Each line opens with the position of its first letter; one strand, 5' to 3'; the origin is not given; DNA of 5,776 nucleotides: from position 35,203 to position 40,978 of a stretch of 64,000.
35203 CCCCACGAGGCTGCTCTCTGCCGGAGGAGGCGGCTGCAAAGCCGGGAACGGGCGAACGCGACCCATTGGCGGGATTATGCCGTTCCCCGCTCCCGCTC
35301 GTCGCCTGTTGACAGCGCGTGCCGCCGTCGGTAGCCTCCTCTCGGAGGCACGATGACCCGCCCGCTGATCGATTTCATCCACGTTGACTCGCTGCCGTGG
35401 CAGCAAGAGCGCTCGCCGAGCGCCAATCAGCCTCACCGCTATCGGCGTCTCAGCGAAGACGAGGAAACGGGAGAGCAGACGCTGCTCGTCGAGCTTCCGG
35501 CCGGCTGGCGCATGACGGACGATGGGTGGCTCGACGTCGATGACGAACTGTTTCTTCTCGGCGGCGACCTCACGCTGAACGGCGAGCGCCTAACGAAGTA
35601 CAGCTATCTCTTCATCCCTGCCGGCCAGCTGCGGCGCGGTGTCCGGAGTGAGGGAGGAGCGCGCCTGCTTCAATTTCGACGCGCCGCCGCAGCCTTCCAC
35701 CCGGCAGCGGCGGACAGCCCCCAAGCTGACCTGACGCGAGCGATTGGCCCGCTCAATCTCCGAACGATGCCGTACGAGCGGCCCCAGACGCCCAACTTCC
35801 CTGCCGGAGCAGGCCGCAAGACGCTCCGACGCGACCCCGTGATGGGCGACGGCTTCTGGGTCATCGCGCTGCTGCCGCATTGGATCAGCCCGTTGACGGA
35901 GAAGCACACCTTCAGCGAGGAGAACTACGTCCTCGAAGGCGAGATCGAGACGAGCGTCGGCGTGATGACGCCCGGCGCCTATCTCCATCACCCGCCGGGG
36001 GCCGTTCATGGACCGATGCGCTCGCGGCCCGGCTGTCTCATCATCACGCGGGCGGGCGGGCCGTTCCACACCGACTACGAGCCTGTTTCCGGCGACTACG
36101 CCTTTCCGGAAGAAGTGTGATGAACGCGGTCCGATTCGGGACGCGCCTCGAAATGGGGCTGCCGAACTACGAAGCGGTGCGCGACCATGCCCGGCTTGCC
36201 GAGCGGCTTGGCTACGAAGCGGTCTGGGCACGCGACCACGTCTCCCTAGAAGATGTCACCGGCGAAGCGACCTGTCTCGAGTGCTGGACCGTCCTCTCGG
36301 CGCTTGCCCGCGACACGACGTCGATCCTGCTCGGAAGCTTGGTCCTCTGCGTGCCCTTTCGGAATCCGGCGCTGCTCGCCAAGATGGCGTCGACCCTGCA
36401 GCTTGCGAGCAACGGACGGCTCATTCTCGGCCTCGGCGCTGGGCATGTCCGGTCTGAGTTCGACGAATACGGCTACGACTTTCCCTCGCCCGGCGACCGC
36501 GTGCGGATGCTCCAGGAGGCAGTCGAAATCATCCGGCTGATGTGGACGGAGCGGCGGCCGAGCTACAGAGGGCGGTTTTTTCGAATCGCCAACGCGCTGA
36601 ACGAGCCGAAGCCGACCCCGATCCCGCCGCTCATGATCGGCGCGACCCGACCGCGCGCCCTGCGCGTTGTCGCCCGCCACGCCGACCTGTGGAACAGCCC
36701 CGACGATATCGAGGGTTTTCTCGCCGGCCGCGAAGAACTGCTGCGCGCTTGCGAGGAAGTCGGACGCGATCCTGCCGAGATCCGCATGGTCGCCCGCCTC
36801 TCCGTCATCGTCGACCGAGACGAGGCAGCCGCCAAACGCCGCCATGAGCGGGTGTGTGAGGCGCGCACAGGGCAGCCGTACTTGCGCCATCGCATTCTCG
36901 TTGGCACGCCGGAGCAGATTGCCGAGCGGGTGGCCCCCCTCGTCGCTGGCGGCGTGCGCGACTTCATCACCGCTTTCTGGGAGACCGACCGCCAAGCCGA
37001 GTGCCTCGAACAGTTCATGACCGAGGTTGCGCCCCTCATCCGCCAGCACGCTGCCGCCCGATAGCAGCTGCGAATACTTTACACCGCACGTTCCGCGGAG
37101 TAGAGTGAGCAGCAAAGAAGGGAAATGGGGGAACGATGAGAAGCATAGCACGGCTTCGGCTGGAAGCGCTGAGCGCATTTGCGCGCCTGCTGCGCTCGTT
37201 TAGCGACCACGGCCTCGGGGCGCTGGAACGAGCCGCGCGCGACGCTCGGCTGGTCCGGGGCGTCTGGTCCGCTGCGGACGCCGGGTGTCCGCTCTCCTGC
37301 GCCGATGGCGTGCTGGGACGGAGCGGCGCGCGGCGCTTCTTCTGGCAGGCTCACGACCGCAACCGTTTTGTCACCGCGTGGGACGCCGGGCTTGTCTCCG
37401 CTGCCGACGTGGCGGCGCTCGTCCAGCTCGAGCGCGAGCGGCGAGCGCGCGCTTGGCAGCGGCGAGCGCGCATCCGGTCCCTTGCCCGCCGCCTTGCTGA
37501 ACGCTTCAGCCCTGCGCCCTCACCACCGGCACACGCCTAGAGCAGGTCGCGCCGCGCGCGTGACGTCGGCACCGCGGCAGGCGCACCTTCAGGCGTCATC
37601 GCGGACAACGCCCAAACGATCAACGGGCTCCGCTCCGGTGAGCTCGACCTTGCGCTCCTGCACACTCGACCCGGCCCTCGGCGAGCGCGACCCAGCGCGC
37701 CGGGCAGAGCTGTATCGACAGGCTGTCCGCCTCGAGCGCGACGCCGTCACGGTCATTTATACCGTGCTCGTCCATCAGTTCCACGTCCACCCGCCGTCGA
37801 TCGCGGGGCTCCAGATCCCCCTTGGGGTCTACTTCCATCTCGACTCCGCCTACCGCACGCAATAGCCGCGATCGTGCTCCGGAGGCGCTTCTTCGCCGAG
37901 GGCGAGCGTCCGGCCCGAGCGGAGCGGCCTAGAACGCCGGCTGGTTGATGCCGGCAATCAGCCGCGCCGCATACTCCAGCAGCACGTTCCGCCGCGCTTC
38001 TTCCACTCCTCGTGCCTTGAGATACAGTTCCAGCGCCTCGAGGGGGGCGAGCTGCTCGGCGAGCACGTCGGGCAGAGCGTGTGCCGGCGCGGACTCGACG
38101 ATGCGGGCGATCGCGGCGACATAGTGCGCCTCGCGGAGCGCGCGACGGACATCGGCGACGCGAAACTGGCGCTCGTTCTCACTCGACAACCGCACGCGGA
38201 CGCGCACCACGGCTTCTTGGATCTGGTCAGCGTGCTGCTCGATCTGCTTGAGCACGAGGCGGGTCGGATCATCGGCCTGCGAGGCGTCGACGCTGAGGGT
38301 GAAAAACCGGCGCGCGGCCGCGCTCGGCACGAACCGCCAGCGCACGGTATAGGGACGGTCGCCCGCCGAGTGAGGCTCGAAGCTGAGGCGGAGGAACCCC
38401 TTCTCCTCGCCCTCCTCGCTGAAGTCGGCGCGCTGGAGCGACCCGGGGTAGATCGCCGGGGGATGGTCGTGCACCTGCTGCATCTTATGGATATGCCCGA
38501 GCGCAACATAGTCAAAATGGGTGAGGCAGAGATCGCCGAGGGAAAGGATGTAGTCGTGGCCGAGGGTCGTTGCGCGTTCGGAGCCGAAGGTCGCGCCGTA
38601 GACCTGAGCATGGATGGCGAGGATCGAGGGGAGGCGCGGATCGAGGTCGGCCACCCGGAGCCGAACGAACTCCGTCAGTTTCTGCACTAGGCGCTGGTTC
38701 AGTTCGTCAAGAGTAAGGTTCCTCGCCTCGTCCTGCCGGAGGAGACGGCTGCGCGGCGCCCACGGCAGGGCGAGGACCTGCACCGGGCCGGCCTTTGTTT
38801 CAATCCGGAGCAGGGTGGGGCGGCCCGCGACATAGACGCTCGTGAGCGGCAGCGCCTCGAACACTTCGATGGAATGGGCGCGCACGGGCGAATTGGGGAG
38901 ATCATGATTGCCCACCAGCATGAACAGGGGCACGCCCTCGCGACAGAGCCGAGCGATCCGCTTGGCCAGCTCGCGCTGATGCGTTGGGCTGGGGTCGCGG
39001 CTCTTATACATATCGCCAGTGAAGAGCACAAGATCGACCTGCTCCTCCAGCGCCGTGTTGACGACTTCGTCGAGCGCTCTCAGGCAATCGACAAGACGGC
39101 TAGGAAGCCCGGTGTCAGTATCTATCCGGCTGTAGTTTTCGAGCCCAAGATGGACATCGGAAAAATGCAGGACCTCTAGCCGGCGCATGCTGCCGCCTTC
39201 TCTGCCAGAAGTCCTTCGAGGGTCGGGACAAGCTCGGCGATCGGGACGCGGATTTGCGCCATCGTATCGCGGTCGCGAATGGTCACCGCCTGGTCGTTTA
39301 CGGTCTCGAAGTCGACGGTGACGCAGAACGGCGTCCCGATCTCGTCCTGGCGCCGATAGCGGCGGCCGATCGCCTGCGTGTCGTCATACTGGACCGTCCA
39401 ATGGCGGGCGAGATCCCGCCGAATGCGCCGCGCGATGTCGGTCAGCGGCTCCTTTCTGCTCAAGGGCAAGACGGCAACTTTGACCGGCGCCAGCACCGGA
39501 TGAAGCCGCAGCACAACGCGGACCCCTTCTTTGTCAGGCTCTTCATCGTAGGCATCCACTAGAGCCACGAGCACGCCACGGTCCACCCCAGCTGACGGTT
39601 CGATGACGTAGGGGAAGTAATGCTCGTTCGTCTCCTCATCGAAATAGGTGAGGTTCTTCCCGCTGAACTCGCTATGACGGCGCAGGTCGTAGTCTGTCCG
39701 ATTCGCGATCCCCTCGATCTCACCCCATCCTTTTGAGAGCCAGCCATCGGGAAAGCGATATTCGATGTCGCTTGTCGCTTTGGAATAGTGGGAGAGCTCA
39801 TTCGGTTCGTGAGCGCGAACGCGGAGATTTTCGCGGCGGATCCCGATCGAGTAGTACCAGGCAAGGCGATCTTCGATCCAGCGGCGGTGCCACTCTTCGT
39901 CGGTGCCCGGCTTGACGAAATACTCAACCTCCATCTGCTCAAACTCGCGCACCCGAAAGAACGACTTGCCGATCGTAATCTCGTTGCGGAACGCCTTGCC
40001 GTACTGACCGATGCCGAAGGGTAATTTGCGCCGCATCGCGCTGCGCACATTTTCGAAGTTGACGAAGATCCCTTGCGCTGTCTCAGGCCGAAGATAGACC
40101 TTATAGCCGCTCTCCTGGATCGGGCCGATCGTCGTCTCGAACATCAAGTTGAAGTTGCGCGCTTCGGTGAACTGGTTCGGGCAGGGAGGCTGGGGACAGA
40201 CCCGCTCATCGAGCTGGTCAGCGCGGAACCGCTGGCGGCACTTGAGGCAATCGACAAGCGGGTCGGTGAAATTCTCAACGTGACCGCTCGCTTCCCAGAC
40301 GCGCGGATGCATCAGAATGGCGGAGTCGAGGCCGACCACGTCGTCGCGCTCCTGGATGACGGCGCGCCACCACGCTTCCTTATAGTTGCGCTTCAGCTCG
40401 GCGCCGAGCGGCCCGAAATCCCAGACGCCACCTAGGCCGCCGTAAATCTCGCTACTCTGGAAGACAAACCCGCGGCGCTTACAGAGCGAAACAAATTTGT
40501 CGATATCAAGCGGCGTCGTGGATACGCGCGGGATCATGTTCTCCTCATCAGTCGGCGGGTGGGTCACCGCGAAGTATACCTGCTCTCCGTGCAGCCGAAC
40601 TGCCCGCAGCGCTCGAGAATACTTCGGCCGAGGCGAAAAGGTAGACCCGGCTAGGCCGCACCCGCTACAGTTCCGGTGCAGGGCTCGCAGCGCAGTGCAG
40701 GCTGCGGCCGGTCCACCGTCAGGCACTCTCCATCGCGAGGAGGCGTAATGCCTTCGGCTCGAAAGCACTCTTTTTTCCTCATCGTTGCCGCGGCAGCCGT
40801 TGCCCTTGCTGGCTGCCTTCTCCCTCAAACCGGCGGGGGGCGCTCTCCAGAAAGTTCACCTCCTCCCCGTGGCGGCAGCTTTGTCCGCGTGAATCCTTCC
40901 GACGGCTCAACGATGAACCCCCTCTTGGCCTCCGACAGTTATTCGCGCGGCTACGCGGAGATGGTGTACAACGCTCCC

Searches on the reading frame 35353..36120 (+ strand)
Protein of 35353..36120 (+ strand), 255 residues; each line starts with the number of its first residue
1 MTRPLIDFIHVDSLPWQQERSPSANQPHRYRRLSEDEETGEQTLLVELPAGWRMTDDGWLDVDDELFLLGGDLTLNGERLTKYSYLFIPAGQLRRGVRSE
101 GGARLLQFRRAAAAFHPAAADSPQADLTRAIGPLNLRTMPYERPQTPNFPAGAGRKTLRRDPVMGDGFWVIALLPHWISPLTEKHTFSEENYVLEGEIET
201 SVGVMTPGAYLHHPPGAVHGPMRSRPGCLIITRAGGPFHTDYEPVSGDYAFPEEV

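Call 51: search_protein_families(library=pfam, proteins=[window:35353-36120:+], max_evalue=0.001)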
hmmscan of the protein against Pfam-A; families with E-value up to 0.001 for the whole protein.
window:35353-36120:+ (255 aa): 3 families
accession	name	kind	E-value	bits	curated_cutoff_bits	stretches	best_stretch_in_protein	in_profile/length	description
PF14499.12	DUF4437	-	2e-19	70.2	24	1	8-239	2-248/250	Domain of unknown function (DUF4437)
PF12973.13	Cupin_7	-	2.3e-13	50.3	27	1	152-234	19-101/105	ChrR Cupin-like domain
PF07883.17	Cupin_2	-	5.2e-05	23.3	27.2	1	171-221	3-56/70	Cupin domain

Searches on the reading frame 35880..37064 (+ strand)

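Call 51: search_protein_families(library=pfam, proteins=[window:35880-37064:+], max_evalue=0.001)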
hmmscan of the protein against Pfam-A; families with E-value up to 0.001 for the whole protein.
window:35880-37064:+ (394 aa): 1 family
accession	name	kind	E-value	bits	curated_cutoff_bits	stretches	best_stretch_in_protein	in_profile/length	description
PF00296.26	Bac_luciferase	-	7.2e-57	193.6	27.9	1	93-326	18-245/314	Luciferase-like monooxygenase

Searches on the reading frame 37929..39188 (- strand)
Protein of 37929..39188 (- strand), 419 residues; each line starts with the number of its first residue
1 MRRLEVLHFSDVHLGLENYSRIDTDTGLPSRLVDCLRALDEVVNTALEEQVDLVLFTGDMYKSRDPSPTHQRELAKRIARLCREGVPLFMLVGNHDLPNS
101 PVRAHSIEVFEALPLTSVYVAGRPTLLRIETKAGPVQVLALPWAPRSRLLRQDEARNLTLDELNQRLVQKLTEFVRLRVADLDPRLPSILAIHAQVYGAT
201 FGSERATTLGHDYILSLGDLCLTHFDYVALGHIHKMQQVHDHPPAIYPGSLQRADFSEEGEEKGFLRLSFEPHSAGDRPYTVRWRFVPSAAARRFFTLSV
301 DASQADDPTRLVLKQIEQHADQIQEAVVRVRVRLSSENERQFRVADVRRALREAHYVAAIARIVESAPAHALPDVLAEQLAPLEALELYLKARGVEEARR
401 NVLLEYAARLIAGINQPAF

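Call 51: search_protein_families(library=pfam, proteins=[window:37929-39188:-], max_evalue=0.001)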
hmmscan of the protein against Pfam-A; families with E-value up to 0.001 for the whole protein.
window:37929-39188:- (419 aa): 2 families
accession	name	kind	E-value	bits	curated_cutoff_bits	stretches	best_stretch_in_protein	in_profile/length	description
PF00149.33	Metallophos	-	6.3e-16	59.8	21.5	1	6-235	3-190/191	Calcineurin-like phosphoesterase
PF12850.12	Metallophos_2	-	1e-06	29.3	27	0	5-114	2-72/154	Calcineurin-like phosphoesterase superfamily domain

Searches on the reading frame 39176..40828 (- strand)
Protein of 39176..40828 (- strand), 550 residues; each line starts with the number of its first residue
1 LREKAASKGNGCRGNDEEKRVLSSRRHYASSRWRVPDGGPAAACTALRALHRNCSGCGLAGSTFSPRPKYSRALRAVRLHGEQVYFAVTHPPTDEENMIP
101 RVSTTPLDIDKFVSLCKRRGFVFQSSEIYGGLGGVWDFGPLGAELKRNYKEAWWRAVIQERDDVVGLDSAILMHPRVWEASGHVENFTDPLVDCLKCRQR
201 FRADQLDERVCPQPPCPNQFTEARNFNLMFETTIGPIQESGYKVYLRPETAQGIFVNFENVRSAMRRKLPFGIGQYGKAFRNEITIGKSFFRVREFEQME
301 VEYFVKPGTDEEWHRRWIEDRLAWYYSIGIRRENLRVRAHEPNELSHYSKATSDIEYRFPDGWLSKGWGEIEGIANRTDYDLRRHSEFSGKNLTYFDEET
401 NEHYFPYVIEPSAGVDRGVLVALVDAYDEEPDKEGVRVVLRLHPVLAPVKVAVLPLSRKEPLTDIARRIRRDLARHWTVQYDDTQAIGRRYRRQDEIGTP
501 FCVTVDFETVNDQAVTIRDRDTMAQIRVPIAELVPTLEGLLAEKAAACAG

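Call 51: search_protein_families(library=pfam, proteins=[window:39176-40828:-], max_evalue=0.001)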
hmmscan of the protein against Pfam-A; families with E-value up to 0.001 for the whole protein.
window:39176-40828:- (550 aa): 2 families
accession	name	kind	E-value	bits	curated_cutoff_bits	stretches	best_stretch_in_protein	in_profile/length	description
PF03129.25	HGTP_anticodon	-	1.4e-20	73.7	21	1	450-538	1-92/94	Anticodon binding domain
PF00587.30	tRNA-synt_2b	-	6.4e-12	46.3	29.3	1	239-423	6-176/179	tRNA synthetase class II core domain (G, H, P, S and T)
